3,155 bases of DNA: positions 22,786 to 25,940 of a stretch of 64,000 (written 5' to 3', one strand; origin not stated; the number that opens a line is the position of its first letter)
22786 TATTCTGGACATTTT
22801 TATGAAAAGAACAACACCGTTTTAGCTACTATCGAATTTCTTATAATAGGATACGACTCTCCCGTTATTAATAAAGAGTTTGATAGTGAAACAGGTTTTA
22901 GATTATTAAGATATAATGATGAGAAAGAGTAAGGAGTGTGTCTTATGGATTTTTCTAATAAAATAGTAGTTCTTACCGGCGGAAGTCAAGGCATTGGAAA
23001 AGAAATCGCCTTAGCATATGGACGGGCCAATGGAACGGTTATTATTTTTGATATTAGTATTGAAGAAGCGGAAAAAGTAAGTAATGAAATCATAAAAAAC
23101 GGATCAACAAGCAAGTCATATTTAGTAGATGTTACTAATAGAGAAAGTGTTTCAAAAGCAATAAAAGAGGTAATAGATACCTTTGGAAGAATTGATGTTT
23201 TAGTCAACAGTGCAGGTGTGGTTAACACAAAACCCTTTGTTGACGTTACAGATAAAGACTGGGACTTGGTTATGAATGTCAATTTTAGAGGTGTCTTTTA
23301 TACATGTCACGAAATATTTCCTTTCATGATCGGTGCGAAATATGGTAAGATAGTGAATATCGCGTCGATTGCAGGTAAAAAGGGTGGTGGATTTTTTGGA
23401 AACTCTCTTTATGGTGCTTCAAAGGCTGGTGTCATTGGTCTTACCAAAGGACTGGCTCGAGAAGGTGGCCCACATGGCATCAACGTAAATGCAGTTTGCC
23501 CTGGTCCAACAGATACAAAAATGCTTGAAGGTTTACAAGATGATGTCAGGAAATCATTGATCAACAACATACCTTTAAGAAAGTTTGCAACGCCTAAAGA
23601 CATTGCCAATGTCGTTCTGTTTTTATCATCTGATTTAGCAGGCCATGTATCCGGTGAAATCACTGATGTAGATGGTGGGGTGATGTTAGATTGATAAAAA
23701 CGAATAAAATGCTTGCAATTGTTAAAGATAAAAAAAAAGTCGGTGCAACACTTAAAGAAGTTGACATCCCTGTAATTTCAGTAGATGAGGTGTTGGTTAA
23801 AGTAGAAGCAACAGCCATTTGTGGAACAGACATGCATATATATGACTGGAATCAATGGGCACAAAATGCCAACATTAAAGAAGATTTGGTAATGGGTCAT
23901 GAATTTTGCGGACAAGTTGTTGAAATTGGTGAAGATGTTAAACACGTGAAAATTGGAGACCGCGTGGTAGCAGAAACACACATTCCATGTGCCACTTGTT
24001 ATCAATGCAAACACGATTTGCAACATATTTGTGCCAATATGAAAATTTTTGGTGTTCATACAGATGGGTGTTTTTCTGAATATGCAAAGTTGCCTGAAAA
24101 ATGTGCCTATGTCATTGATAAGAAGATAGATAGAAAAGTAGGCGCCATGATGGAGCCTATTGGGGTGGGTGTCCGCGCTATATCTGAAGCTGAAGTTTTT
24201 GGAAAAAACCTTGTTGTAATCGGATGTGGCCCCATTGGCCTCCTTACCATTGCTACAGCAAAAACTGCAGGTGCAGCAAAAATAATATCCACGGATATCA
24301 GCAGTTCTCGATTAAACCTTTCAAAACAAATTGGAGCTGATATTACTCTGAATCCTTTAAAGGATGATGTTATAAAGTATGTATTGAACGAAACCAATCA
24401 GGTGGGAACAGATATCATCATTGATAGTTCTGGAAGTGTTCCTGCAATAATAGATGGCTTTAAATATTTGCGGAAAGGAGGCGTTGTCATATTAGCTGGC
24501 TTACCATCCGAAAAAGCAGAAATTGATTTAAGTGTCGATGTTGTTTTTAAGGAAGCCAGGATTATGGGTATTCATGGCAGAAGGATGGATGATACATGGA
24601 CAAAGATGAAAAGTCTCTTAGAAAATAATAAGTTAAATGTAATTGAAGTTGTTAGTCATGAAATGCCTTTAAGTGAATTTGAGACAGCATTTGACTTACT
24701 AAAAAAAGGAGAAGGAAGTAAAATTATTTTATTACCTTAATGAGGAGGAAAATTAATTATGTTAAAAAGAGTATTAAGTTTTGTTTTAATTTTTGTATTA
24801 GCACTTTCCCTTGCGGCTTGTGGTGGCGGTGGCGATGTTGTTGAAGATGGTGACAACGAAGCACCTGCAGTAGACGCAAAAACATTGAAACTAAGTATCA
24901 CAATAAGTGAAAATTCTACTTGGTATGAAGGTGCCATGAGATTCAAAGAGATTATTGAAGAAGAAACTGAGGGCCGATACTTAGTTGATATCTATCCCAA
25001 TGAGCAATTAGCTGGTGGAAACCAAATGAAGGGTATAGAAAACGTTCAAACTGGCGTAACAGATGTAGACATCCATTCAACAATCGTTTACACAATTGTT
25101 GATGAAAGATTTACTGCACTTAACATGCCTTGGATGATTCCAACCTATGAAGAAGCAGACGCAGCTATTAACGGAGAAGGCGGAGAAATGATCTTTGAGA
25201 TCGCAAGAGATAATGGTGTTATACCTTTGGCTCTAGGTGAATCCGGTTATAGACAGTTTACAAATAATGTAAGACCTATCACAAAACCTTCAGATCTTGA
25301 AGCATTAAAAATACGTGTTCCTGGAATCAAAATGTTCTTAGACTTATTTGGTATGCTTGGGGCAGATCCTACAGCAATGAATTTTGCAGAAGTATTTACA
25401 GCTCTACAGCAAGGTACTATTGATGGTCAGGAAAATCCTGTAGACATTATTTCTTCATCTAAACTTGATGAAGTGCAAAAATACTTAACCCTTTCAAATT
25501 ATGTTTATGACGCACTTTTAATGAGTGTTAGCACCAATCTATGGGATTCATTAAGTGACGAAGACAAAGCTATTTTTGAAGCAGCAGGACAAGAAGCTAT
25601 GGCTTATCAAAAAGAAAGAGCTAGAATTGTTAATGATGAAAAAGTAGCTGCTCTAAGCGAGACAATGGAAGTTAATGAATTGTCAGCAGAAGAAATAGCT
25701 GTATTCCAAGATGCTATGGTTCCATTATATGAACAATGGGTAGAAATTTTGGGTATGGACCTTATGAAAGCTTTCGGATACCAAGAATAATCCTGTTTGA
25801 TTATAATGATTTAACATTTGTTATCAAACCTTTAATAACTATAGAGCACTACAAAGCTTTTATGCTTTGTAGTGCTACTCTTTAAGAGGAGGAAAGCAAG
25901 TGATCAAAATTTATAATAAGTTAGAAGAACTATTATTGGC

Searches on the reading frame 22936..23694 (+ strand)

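Call 58: search_protein_families(library=ncbifam, proteins=[window:22936-23694:+], max_evalue=1e-10)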
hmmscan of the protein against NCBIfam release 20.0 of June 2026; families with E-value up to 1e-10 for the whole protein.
window:22936-23694:+ (252 aa): 213 families (the best 25 are shown)
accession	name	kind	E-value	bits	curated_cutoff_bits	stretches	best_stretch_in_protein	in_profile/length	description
NF004198.0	PRK05653.1-3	equivalog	6.2e-71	238.7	296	1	7-250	6-247/248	3-oxoacyl-ACP reductase FabG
NF009466.0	PRK12826.1-2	subfamily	3.8e-70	236.2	222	1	8-250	3-245/248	3-oxoacyl-ACP reductase FabG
TIGR01830.1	3oxo_ACP_reduc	equivalog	4.8e-70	236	297.75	1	11-250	1-239/239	3-oxoacyl-[acyl-carrier-protein] reductase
NF004197.0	PRK05653.1-1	equivalog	2.5e-65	220.6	332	1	6-250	5-247/249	3-oxoacyl-ACP reductase FabG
NF005559.1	PRK07231.1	subfamily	3e-64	216.9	215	1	6-250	2-248/249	glucose 1-dehydrogenase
NF009464.0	PRK12824.1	subfamily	1.2e-62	211.7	269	1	8-250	2-243/245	3-oxoacyl-ACP reductase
NF004199.0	PRK05653.1-4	equivalog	1.2e-60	205.2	301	1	4-250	1-246/247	3-oxoacyl-ACP reductase FabG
NF052558.1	MBtsdlDhBudC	equivalog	3e-59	200.6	270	1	6-250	1-242/250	meso-2,3-butanediol dehydrogenase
TIGR01829.1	AcAcCoA_reduct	subfamily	4.3e-59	200.1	302.1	1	9-249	1-240/242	acetoacetyl-CoA reductase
NF006070.0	PRK08213.1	subfamily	7.1e-59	199.4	279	1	3-250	7-257/259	gluconate 5-dehydrogenase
NF005309.0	PRK06841.1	subfamily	1.2e-58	198.6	286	1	4-249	11-252/255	GolD/DthD family dehydrogenase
NF004818.0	PRK06172.1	equivalog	5.2e-58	196.3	336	1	4-250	3-251/253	SDR family oxidoreductase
TIGR03206.1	benzo_BadH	equivalog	7.5e-58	195.8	431.2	1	7-250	2-249/250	2-hydroxycyclohexanecarboxyl-CoA dehydrogenase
NF009093.0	PRK12429.1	subfamily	2.2e-57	194.3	258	1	5-250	2-257/259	3-hydroxybutyrate dehydrogenase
NF009468.0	PRK12826.1-4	equivalog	1.8e-56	191.7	318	1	4-251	3-249/256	SDR family oxidoreductase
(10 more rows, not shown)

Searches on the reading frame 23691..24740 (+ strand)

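Call 58: search_protein_families(library=ncbifam, proteins=[window:23691-24740:+], max_evalue=1e-10)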
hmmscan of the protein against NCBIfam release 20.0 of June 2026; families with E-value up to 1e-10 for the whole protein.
window:23691-24740:+ (349 aa): 20 families
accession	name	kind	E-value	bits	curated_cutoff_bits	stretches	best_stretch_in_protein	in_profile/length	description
NF003808.0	PRK05396.1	equivalog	1.2e-110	369.6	380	1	7-347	1-338/341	L-threonine 3-dehydrogenase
TIGR00692.1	tdh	equivalog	1.3e-109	366.4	458.35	1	9-348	1-339/340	L-threonine 3-dehydrogenase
NF041097.1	keto_inos_dh_IolM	equivalog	1.5e-62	211.5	450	1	19-347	40-387/389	scyllo-inosose 3-dehydrogenase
NF007375.0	PRK09880.1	equivalog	4.7e-54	183.4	469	1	8-337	7-330/344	L-idonate 5-dehydrogenase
NF007489.0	PRK10083.1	equivalog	1.4e-46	159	376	1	7-341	1-327/339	Zn-dependent oxidoreductase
NF007642.0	PRK10309.1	equivalog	5.4e-37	127.8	550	1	9-248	3-238/347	galactitol-1-phosphate 5-dehydrogenase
NF010344.0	PRK13771.1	subfamily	5.6e-36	124.2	349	1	7-341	1-324/334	putative alcohol dehydrogenase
NF006940.0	PRK09422.1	equivalog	1e-35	123.3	344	1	9-300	3-290/338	alcohol dehydrogenase AdhP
TIGR03366.1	HpnZ_proposed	hypoth_equivalog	2.3e-35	122.3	328.1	1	29-328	3-313/315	putative phosphonate catabolism associated alcohol dehydrogenase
TIGR03451.1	mycoS_dep_FDH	equivalog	3.2e-35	121.6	512.9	1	9-341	4-350/358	S-(hydroxymethyl)mycothiol dehydrogenase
NF041172.1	AcrlCoa_red_Thmprot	equivalog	4.1e-34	118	500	1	7-344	1-328/334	acryloyl-CoA reductase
TIGR03201.1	dearomat_had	equivalog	4.6e-34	118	338.65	1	22-343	14-342/349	6-hydroxycyclohex-1-ene-1-carbonyl-CoA dehydrogenase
TIGR03989.1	Rxyl_3153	subfamily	1.7e-29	103.2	440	2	125-341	138-362/370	NDMA-dependent alcohol dehydrogenase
TIGR02818.1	adh_III_F_hyde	equivalog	3.2e-29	102.1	543.95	2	125-343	137-362/368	S-(hydroxymethyl)glutathione dehydrogenase/class III alcohol dehydrogenase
TIGR02824.1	quinone_pig3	subfamily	3.2e-22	78.9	296.8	1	115-346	81-322/325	putative NAD(P)H quinone oxidoreductase, PIG3 family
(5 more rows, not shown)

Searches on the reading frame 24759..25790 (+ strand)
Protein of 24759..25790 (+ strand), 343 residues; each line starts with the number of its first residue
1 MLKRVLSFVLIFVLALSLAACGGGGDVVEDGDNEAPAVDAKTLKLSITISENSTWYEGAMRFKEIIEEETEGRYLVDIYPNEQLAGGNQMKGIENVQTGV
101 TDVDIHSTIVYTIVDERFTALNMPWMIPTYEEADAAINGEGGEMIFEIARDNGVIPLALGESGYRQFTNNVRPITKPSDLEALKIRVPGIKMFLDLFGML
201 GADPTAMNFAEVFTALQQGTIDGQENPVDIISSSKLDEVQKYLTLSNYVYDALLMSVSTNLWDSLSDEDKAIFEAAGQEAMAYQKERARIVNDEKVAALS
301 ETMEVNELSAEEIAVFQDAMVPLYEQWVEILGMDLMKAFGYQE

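Call 58: search_protein_families(library=ncbifam, proteins=[window:24759-25790:+], max_evalue=1e-10)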
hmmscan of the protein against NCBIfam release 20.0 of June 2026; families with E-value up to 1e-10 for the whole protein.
window:24759-25790:+ (343 aa): 2 families
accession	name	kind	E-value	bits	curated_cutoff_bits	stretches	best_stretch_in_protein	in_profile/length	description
TIGR00787.1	dctP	subfamily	2e-59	201.2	175.05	1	49-292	5-246/257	DctP family TRAP transporter solute-binding subunit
NF037995.1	TRAP_S1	subfamily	7.9e-49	166.4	50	1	44-315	1-270/271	TRAP transporter substrate-binding protein DctP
